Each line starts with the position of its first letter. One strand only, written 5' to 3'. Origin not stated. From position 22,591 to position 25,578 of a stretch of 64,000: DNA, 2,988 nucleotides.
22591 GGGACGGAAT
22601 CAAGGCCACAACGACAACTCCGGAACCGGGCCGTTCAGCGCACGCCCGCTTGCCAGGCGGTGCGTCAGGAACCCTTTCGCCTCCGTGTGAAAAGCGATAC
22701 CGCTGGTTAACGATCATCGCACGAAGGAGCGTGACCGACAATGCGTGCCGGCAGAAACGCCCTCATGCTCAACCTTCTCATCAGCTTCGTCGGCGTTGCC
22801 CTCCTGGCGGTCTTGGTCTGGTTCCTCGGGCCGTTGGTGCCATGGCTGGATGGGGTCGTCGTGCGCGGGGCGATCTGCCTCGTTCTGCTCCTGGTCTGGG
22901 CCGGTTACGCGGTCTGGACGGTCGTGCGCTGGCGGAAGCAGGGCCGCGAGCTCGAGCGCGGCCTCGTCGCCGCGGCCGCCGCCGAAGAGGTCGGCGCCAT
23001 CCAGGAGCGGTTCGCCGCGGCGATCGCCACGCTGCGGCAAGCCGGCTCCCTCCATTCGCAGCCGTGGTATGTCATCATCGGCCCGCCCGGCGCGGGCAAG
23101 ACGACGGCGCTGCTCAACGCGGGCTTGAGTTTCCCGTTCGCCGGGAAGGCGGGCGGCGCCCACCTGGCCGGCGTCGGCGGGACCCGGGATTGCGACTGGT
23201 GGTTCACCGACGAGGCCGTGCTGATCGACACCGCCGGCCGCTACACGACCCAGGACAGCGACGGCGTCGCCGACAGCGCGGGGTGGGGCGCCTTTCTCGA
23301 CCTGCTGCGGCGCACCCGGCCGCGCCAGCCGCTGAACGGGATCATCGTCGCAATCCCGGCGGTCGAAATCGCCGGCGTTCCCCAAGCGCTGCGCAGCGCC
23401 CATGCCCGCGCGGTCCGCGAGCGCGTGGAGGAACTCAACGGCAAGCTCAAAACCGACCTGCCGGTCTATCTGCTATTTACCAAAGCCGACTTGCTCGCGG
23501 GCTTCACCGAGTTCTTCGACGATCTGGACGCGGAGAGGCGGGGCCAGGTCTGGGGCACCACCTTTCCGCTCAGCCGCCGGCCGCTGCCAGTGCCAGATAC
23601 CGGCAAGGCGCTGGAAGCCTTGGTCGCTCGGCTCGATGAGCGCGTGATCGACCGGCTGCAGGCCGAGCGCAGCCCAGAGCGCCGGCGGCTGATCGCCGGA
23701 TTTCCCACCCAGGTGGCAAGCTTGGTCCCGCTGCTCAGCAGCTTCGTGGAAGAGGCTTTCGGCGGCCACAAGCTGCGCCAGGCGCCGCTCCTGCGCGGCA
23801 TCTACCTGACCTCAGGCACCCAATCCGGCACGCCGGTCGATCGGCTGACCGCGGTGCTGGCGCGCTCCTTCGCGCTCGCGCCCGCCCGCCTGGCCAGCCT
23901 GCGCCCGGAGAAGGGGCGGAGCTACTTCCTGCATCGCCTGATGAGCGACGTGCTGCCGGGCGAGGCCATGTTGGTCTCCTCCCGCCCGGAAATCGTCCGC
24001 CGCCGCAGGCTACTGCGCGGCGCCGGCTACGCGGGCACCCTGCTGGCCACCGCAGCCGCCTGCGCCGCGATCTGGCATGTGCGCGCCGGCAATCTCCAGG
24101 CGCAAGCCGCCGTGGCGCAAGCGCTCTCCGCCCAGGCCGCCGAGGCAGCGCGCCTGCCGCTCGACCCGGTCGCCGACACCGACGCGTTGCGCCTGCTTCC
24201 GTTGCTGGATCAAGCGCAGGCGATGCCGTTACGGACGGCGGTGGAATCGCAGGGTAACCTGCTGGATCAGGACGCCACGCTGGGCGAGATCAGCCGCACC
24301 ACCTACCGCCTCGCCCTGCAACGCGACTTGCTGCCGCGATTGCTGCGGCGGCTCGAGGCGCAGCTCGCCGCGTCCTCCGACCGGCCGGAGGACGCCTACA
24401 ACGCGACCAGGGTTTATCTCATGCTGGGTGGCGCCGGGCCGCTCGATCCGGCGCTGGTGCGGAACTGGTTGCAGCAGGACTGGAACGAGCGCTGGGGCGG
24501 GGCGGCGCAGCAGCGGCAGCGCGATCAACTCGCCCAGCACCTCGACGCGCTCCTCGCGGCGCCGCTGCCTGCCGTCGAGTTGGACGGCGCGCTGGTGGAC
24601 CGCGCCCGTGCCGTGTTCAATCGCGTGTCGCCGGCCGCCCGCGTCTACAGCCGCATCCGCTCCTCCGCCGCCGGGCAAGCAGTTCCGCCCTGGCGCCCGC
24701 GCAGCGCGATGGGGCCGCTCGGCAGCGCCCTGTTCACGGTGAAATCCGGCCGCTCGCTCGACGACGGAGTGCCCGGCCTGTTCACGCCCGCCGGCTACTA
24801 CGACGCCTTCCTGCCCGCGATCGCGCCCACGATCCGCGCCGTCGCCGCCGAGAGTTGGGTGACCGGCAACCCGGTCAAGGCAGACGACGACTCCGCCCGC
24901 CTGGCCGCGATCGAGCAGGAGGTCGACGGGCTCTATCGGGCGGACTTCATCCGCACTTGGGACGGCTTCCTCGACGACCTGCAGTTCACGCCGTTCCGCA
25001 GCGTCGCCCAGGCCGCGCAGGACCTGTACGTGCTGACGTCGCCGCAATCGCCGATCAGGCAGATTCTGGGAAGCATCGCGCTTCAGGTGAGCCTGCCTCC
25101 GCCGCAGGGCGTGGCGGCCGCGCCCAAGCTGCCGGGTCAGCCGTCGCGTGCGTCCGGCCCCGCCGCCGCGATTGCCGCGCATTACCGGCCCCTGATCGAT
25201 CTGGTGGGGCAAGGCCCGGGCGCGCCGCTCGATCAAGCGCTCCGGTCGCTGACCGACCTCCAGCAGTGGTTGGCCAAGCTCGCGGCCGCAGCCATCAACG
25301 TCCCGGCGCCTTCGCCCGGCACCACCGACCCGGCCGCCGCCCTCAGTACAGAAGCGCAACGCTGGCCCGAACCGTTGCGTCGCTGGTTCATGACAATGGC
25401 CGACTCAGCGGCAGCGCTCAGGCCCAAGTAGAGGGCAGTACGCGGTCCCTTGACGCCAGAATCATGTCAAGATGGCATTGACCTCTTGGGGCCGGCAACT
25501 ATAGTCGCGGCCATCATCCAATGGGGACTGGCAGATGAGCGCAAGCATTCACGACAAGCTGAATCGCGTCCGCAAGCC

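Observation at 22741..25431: Intact-looking TssM paralogue that stops exactly before the IcmF_C/TssJ-binding domain, heading the tssB operon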

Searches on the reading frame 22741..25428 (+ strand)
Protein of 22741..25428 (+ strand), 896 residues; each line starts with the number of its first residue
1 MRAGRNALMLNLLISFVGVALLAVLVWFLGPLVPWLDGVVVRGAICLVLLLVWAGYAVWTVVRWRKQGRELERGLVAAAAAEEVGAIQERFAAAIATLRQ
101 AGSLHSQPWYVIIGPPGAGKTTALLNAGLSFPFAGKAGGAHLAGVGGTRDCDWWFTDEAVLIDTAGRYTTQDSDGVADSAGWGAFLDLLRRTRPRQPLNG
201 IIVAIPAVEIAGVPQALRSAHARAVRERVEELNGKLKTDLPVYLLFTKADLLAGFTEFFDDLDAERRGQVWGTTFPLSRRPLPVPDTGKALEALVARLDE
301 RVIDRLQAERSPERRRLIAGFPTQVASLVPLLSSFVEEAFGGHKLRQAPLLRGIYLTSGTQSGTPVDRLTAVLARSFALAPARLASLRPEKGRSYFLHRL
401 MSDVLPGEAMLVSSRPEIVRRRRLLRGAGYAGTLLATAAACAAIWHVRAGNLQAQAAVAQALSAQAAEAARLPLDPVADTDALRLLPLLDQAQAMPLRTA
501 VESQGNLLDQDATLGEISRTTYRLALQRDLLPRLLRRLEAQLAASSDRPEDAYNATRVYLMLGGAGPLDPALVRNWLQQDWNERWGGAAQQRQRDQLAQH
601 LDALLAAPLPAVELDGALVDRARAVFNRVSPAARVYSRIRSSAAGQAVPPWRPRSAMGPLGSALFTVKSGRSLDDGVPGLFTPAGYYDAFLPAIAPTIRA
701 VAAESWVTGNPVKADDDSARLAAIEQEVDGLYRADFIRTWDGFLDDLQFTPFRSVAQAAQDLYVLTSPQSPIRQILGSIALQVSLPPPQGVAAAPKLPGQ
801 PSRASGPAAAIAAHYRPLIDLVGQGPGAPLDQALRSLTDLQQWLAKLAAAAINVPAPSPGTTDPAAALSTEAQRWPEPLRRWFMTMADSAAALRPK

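Call 8: search_protein_families(library=pfam, proteins=[window:22741-25428:+], max_evalue=0.01)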
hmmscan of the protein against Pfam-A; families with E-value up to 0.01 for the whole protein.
window:22741-25428:+ (896 aa): 2 families
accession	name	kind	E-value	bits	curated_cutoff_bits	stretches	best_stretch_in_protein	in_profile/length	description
PF14331.11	IcmF-related_N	-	2.7e-85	286.2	25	1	177-432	3-258/259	IcmF-related N-terminal domain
PF06761.17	IcmF-related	-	5.6e-81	272.8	27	1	486-782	1-306/308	Intracellular multiplication and human macrophage-killing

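Call 9: search_protein_families(library=ncbifam, proteins=[window:22741-25428:+], max_evalue=0.01)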
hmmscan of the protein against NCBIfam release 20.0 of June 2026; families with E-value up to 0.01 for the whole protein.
window:22741-25428:+ (896 aa): 2 families
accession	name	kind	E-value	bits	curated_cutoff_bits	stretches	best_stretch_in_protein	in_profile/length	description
TIGR03348.1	VI_IcmF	equivalog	7.3e-242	805.8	388.15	1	15-892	2-929/1168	type VI secretion system membrane subunit TssM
NF038226.1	IcmF_IVB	equivalog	6.2e-32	110.4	1000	1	186-767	88-619/973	type IVB secretion system protein IcmF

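Call 14: find_homologous_proteins(query=window:22741-25428:+, max_evalue=1e-20)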
Query window:22741-25428:+ (896 aa): 6530 proteins with E <= 1e-20 among 8000 candidates; the best 120 are listed.
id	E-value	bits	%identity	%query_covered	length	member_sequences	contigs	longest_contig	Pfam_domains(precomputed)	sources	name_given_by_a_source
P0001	0.0e+0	1943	100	99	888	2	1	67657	PF06761.18,PF14331.12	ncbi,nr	ncbi:MAG: type VI secretion system membrane subunit TssM [Acetobacteraceae bacterium]|nr:type VI sec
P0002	0.0e+0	1286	67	99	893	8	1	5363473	PF06761.18,PF14331.12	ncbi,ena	-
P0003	0.0e+0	1278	66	100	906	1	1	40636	PF06761.18,PF14331.12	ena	-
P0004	0.0e+0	1274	68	99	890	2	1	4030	PF06761.18,PF14331.12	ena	-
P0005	0.0e+0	1273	67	99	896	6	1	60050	PF06761.18,PF14331.12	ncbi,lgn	-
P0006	0.0e+0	1158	62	100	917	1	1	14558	PF06761.18,PF14331.12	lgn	-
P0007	0.0e+0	1089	65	88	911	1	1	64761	PF06761.18,PF14331.12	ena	-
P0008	0.0e+0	1035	60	97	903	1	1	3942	PF06761.18,PF14331.12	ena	-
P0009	0.0e+0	1031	58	98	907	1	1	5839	PF06761.18,PF14331.12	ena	-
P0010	0.0e+0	1028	59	100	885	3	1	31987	PF06761.18,PF14331.12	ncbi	-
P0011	2.1e-291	987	58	99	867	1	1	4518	PF06761.18,PF14331.12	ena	-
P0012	1.6e-288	978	55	95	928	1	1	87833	PF06761.18,PF14331.12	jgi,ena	-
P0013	3.4e-282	957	57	98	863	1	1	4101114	PF06761.18,PF14331.12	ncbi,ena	-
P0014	1.9e-277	941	53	99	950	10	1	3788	PF06761.18,PF14331.12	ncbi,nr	ncbi:MAG TPA: type VI secretion system membrane subunit TssM, partial [Caulobacteraceae bacterium]|n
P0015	2.8e-276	937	52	100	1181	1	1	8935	PF06744.19,PF06761.18,PF14331.12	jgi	jgi:type VI secretion system protein ImpL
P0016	9.9e-276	935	52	100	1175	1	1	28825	PF06744.19,PF21070.3,PF06761.18,PF14331.12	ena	-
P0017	1.7e-274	931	52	100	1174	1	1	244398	PF06744.19,PF06761.18,PF14331.12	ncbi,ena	-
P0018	2.4e-274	931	52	98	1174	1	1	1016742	PF06744.19,PF06761.18,PF14331.12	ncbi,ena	-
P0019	4.6e-274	930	53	99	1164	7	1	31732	PF06744.19,PF06761.18,PF14331.12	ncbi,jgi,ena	jgi:type VI secretion system protein ImpL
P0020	6.2e-271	919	55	96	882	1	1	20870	PF06761.18,PF14331.12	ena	-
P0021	1.0e-269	915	52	99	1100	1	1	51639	PF06744.19,PF06761.18,PF14331.12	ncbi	-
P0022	7.0e-269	913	51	98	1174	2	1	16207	PF06744.19,PF06761.18,PF14331.12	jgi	jgi:type VI secretion system protein ImpL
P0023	1.2e-268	912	51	100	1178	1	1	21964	PF06744.19,PF06761.18,PF14331.12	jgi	jgi:type VI secretion system protein ImpL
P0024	1.9e-268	911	51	100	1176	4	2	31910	PF06744.19,PF06761.18,PF14331.12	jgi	jgi:type VI secretion system protein ImpL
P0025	2.5e-268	911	52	100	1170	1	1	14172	PF06744.19,PF06761.18,PF14331.12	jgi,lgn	jgi:type VI secretion system protein ImpL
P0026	2.7e-268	911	53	99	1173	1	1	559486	PF06744.19,PF06761.18,PF14331.12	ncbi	-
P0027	1.5e-267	908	51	100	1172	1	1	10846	PF06744.19,PF06761.18,PF14331.12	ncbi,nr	ncbi:MAG: type VI secretion system membrane subunit TssM [Acetobacteraceae bacterium]|nr:type VI sec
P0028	1.8e-267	908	55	86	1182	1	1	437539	PF06744.19,PF06761.18,PF14331.12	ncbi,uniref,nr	ncbi:type VI secretion system membrane subunit TssM [Limobrevibacterium gyesilva]|uniref:Type VI sec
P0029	3.5e-267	907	51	98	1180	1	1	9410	PF06744.19,PF06761.18,PF14331.12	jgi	jgi:type VI secretion system protein ImpL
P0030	4.2e-267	907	51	96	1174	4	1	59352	PF06744.19,PF06761.18,PF14331.12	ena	-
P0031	6.0e-267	906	51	100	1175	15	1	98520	PF06744.19,PF06761.18,PF14331.12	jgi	jgi:type VI secretion system protein ImpL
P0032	7.4e-267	906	52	98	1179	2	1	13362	PF06744.19,PF06761.18,PF14331.12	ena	-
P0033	1.0e-266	906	55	85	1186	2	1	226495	PF06744.19,PF21070.3,PF06761.18,PF14331.12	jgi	jgi:type VI secretion system protein ImpL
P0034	2.8e-266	904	51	98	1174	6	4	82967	PF06744.19,PF06761.18,PF14331.12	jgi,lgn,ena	jgi:type VI secretion system protein ImpL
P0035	1.1e-265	902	52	98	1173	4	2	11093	PF06744.19,PF06761.18,PF14331.12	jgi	jgi:type VI secretion system protein ImpL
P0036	1.2e-265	902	53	99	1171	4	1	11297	PF06744.19,PF06761.18,PF14331.12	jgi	jgi:type VI secretion system protein ImpL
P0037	6.1e-265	900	51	98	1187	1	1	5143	PF06744.19,PF06761.18,PF14331.12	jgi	jgi:type VI secretion system protein ImpL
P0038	7.6e-265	899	51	99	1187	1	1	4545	PF06744.19,PF06761.18,PF14331.12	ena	-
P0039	2.6e-264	898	51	99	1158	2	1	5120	PF06744.19,PF06761.18,PF14331.12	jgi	jgi:type VI secretion system protein ImpL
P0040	4.7e-264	897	50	99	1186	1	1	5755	PF06744.19,PF06761.18,PF14331.12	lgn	-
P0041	7.4e-264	896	51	99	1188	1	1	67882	PF06744.19,PF06761.18,PF14331.12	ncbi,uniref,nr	ncbi:type VI secretion system membrane subunit TssM [Acidisphaera sp. L21]|uniref:type VI secretion 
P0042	1.2e-263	895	52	99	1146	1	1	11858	PF06744.19,PF06761.18,PF14331.12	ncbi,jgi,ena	jgi:type VI secretion system protein ImpL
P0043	1.5e-263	895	51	99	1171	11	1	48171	PF06744.19,PF06761.18,PF14331.12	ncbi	-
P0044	2.6e-263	894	52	98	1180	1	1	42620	PF06744.19,PF21070.3,PF06761.18,PF14331.12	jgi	jgi:type VI secretion system protein ImpL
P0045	9.3e-263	892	50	100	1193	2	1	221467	PF06744.19,PF06761.18,PF14331.12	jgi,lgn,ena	jgi:type VI secretion system protein ImpL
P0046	3.2e-262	891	51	98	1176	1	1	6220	PF06744.19,PF21070.3,PF06761.18,PF14331.12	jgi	jgi:type VI secretion system protein ImpL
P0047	3.3e-262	891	53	99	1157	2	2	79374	PF06744.19,PF06761.18,PF14331.12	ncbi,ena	-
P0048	3.7e-262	890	50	99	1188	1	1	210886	PF06744.19,PF06761.18,PF14331.12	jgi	jgi:type VI secretion system protein ImpL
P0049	6.6e-262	890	52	99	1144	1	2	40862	PF06744.19,PF06761.18,PF14331.12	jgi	jgi:type VI secretion system protein ImpL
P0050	6.6e-262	890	53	97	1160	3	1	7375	PF06744.19,PF06761.18,PF14331.12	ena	-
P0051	1.4e-261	888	51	98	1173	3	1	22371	PF06744.19,PF06761.18,PF14331.12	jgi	jgi:type VI secretion system protein ImpL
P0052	1.6e-261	888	51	100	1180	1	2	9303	PF06744.19,PF06761.18,PF14331.12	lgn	-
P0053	1.7e-261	888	52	99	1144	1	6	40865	PF06744.19,PF06761.18,PF14331.12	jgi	jgi:type VI secretion system protein ImpL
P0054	1.7e-261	888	51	98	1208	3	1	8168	PF06744.19,PF06761.18,PF14331.12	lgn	-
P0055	2.5e-261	888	50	99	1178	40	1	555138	PF06744.19,PF06761.18,PF14331.12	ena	-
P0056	2.7e-261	888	50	97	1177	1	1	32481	PF06744.19,PF06761.18,PF14331.12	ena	-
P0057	5.3e-261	887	51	98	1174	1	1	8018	PF06744.19,PF06761.18,PF14331.12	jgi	jgi:type VI secretion system protein ImpL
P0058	7.2e-261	886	51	99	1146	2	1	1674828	PF06744.19,PF06761.18,PF14331.12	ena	-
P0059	1.2e-260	885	51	99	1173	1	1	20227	PF06744.19,PF21070.3,PF06761.18,PF14331.12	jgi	jgi:type VI secretion system protein ImpL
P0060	1.5e-260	885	52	99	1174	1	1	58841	PF06744.19,PF06761.18,PF14331.12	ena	-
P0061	2.0e-260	885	52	99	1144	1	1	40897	PF06744.19,PF06761.18,PF14331.12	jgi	jgi:type VI secretion system protein ImpL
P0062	2.0e-260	885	52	98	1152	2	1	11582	PF06744.19,PF21070.3,PF06761.18,PF14331.12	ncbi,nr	ncbi:MAG: type VI secretion system membrane subunit TssM, partial [Proteobacteria bacterium]|nr:type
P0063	2.3e-260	885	51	99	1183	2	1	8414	PF06744.19,PF06761.18,PF14331.12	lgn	-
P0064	3.9e-260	884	51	99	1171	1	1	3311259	PF06744.19,PF06761.18,PF14331.12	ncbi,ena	-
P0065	4.1e-260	884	51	99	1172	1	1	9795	PF06744.19,PF06761.18,PF14331.12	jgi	jgi:type VI secretion system protein ImpL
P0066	5.0e-260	883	54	98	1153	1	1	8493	PF06744.19,PF06761.18,PF14331.12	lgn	-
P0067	5.6e-260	883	50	100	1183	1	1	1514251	PF06744.19,PF06761.18,PF14331.12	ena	-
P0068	7.8e-260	883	50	100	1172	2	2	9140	PF06744.19,PF21070.3,PF06761.18,PF14331.12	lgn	-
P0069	9.3e-260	882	52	98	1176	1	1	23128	PF06744.19,PF21070.3,PF06761.18,PF14331.12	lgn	-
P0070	1.4e-259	882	51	98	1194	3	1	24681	PF06744.19,PF06761.18,PF14331.12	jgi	jgi:type VI secretion system protein ImpL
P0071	2.4e-259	881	51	98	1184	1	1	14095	PF06744.19,PF06761.18,PF14331.12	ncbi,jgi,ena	jgi:type VI secretion system protein ImpL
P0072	2.5e-259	881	51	98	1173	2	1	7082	PF06744.19,PF06761.18,PF14331.12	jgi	jgi:type VI secretion system protein ImpL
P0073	2.8e-259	881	51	99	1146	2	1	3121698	PF06744.19,PF06761.18,PF14331.12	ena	-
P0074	3.2e-259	881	51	99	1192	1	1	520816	PF06744.19,PF06761.18,PF14331.12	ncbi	-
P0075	3.4e-259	881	52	98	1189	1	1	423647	PF06744.19,PF06761.18,PF14331.12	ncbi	-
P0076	3.6e-259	881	50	100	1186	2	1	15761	PF06744.19,PF06761.18,PF14331.12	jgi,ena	-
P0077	3.8e-259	880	51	99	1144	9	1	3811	PF06744.19,PF06761.18,PF14331.12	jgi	jgi:type VI secretion system protein ImpL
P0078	3.8e-259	880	52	98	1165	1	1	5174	PF06744.19,PF06761.18,PF14331.12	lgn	-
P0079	4.4e-259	880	50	99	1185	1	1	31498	PF06744.19,PF06761.18,PF14331.12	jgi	jgi:type VI secretion system protein ImpL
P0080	5.5e-259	880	51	99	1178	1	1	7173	PF06744.19,PF06761.18,PF14331.12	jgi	-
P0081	7.1e-259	880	50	99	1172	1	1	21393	PF06744.19,PF06761.18,PF14331.12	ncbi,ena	-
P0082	7.9e-259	879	49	98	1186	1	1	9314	PF06744.19,PF06761.18,PF14331.12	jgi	jgi:type VI secretion system protein ImpL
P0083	1.1e-258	879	49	98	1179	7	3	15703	PF06744.19,PF06761.18,PF14331.12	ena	-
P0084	1.2e-258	879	50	98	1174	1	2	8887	PF06744.19,PF06761.18,PF14331.12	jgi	jgi:type VI secretion system protein ImpL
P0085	1.9e-258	878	50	99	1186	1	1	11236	PF06744.19,PF06761.18,PF14331.12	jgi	jgi:type VI secretion system protein ImpL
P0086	1.9e-258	878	50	98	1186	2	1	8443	PF06744.19,PF06761.18,PF14331.12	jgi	-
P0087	2.3e-258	878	50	99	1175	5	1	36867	PF06744.19,PF06761.18,PF14331.12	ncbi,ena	-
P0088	3.2e-258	877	51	99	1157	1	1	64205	PF06744.19,PF06761.18,PF14331.12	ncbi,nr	ncbi:MAG: type VI secretion system membrane subunit TssM [Proteobacteria bacterium]|nr:type VI secre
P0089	3.4e-258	877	50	99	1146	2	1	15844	PF06744.19,PF06761.18,PF14331.12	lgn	-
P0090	4.0e-258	877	51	99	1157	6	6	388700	PF06744.19,PF06761.18,PF14331.12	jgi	jgi:type VI secretion system protein ImpL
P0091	4.5e-258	877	50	100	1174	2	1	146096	PF06744.19,PF21070.3,PF06761.18,PF14331.12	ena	-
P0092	4.7e-258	877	51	99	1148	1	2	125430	PF06744.19,PF06761.18,PF14331.12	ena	-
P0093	5.2e-258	877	51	98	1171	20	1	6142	PF06744.19,PF06761.18,PF14331.12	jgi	jgi:type VI secretion system protein ImpL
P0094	6.7e-258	876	51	98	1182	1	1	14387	PF06744.19,PF06761.18,PF14331.12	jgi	jgi:type VI secretion system protein ImpL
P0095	9.4e-258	876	52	98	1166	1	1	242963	PF06744.19,PF06761.18,PF14331.12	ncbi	-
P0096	1.1e-257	876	50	98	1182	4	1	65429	PF06744.19,PF06761.18,PF14331.12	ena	-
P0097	1.2e-257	875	51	99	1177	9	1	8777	PF06744.19,PF06761.18,PF14331.12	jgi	jgi:type VI secretion system protein ImpL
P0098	1.4e-257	875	52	98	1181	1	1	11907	PF06744.19,PF06761.18,PF14331.12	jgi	jgi:type VI secretion system protein ImpL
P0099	1.6e-257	875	50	99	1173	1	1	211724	PF06744.19,PF06761.18,PF14331.12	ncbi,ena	-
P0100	1.7e-257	875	50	98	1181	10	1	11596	PF06744.19,PF06761.18,PF14331.12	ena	-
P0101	1.9e-257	875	51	98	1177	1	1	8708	PF06744.19,PF06761.18,PF14331.12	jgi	jgi:type VI secretion system protein ImpL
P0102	2.2e-257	875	50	98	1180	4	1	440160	PF06744.19,PF06761.18,PF14331.12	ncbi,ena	-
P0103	3.0e-257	874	50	99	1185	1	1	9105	PF06744.19,PF06761.18,PF14331.12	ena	-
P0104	4.7e-257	874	49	99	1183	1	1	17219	PF06744.19,PF06761.18,PF14331.12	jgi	jgi:type VI secretion system protein ImpL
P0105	4.7e-257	874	51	98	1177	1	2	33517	PF06744.19,PF06761.18,PF14331.12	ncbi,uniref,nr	ncbi:type VI secretion system membrane subunit TssM [Roseomonas xinghualingensis]|uniref:type VI sec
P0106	5.5e-257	873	51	98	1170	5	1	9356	PF06744.19,PF06761.18,PF14331.12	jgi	-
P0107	5.7e-257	873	51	100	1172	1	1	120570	PF06744.19,PF06761.18,PF14331.12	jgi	jgi:type VI secretion system protein ImpL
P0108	6.2e-257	873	49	100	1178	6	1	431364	PF06744.19,PF06761.18,PF14331.12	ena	-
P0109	6.8e-257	873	49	100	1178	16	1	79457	PF06744.19,PF06761.18,PF14331.12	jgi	jgi:type VI secretion system protein ImpL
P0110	7.9e-257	873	51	99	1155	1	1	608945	PF06744.19,PF06761.18,PF14331.12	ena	-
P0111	8.4e-257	873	51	98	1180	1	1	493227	PF06744.19,PF06761.18,PF14331.12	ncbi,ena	-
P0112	1.3e-256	872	50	99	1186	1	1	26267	PF06744.19,PF06761.18,PF14331.12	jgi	jgi:type VI secretion system protein ImpL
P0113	1.4e-256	872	51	98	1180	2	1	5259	PF06744.19,PF06761.18,PF14331.12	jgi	jgi:type VI secretion system protein ImpL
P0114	1.5e-256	872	50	98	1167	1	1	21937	PF06744.19,PF06761.18,PF14331.12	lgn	-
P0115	1.6e-256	872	51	99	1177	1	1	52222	PF06744.19,PF06761.18,PF14331.12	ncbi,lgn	-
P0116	1.6e-256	872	51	99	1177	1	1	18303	PF06744.19,PF06761.18,PF14331.12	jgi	jgi:type VI secretion system protein ImpL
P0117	1.6e-256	872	50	99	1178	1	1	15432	PF06744.19,PF06761.18,PF14331.12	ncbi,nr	ncbi:MAG: type secretion system protein ImpL [Rhodospirillaceae bacterium]|nr:type secretion system 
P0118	1.9e-256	872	50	99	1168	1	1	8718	PF06744.19,PF06761.18,PF14331.12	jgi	jgi:type VI secretion system protein ImpL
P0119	1.9e-256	872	49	100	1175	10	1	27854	PF06744.19,PF06761.18,PF14331.12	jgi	jgi:type VI secretion system protein ImpL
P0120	2.1e-256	871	50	99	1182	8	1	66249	PF06744.19,PF06761.18,PF14331.12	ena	-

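Call 16: find_encoding_contigs(protein=P0002, flank=10000, max_places=2)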
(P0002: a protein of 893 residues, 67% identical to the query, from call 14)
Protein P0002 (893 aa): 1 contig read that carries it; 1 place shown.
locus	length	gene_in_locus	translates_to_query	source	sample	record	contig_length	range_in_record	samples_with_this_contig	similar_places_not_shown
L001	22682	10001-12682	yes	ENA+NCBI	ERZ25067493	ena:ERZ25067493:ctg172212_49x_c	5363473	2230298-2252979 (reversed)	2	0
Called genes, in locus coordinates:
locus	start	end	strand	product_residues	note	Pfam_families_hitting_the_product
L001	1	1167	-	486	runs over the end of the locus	PF09850:DotU, PF00691:OmpA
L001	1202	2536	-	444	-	PF05936:T6SS_VasE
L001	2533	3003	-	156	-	PF12790:T6SS-SciN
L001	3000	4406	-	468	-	PF16697:Yop-YscD_cpl, PF00498:FHA, PF20232:T6SS_FHA_C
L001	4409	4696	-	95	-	PF05488:PAAR_motif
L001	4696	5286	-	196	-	PF22011:DUF6931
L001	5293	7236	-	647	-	PF05954:Phage_GPD, PF04717:Phage_base_V, PF20093:DUF6484 (faint), PF22178:Gp5_trimer_C, PF10106:DUF2345 (faint)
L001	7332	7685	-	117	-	-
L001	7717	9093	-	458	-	-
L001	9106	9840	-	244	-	PF01832:Glucosaminidase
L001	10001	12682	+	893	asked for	PF14331:IcmF-related_N, PF06761:IcmF-related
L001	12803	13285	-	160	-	PF05638:T6SS_HCP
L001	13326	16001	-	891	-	PF02861:Clp_N, PF13191:AAA_16 (weak), PF00004:AAA, PF17871:AAA_lid_9, PF00004:AAA (weak), PF07724:AAA_2, PF07728:AAA_5, PF10431:ClpB_D2-small, +2 more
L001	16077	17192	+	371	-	PF06812:ImpA_N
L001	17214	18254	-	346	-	PF06996:T6SS_TssG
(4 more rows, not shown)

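Call 17: find_encoding_contigs(protein=P0013, flank=10000, max_places=2)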
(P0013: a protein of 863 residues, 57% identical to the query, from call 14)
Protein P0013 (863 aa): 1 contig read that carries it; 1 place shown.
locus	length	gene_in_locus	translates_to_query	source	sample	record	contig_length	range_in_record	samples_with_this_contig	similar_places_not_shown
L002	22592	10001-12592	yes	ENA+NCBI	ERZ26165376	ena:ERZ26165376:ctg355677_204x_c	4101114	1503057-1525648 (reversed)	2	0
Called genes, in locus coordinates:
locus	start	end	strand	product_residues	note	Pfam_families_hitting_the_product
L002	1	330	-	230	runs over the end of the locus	PF00481:PP2C (faint), PF13672:PP2C_2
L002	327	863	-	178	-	PF09867:TagF_N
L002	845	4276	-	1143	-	PF14331:IcmF-related_N, PF06761:IcmF-related, PF06744:IcmF_C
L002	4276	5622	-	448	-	PF09850:DotU, PF00691:OmpA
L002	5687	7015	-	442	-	PF05936:T6SS_VasE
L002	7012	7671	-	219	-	-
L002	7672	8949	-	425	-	PF00498:FHA, PF16697:Yop-YscD_cpl, PF20232:T6SS_FHA_C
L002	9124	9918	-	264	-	PF01832:Glucosaminidase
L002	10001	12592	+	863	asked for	PF14331:IcmF-related_N, PF06761:IcmF-related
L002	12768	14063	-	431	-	PF07690:MFS_1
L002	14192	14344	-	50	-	-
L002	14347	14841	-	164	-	PF19197:DUF5872 (weak)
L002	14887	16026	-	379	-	PF13439:Glyco_transf_4, PF13579:Glyco_trans_4_4, PF00534:Glycos_transf_1, PF13692:Glyco_trans_1_4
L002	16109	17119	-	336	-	PF01073:3Beta_HSD, PF01370:Epimerase, PF05368:NmrA, PF07993:NAD_binding_4 (weak), PF13460:NAD_binding_10, PF16363:GDP_Man_Dehyd (weak)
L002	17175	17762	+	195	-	PF00440:TetR_N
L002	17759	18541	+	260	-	PF00561:Abhydrolase_1, PF12146:Hydrolase_4, PF12697:Abhydrolase_6, PF00326:Peptidase_S9 (weak)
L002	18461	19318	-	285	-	-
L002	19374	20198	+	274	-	PF14559:TPR_19 (faint), PF13428:TPR_14 (faint), PF13181:TPR_8 (faint), PF07719:TPR_2 (faint), PF00515:TPR_1 (faint), PF13431:TPR_17 (faint), PF13371:TPR_9 (weak), PF13371:TPR_9 (weak), +1 more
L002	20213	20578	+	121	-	-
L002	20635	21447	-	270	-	PF00528:BPD_transp_1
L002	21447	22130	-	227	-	PF00528:BPD_transp_1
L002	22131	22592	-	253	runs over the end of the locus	PF00497:SBP_bac_3, PF10613:Lig_chan-Glu_bd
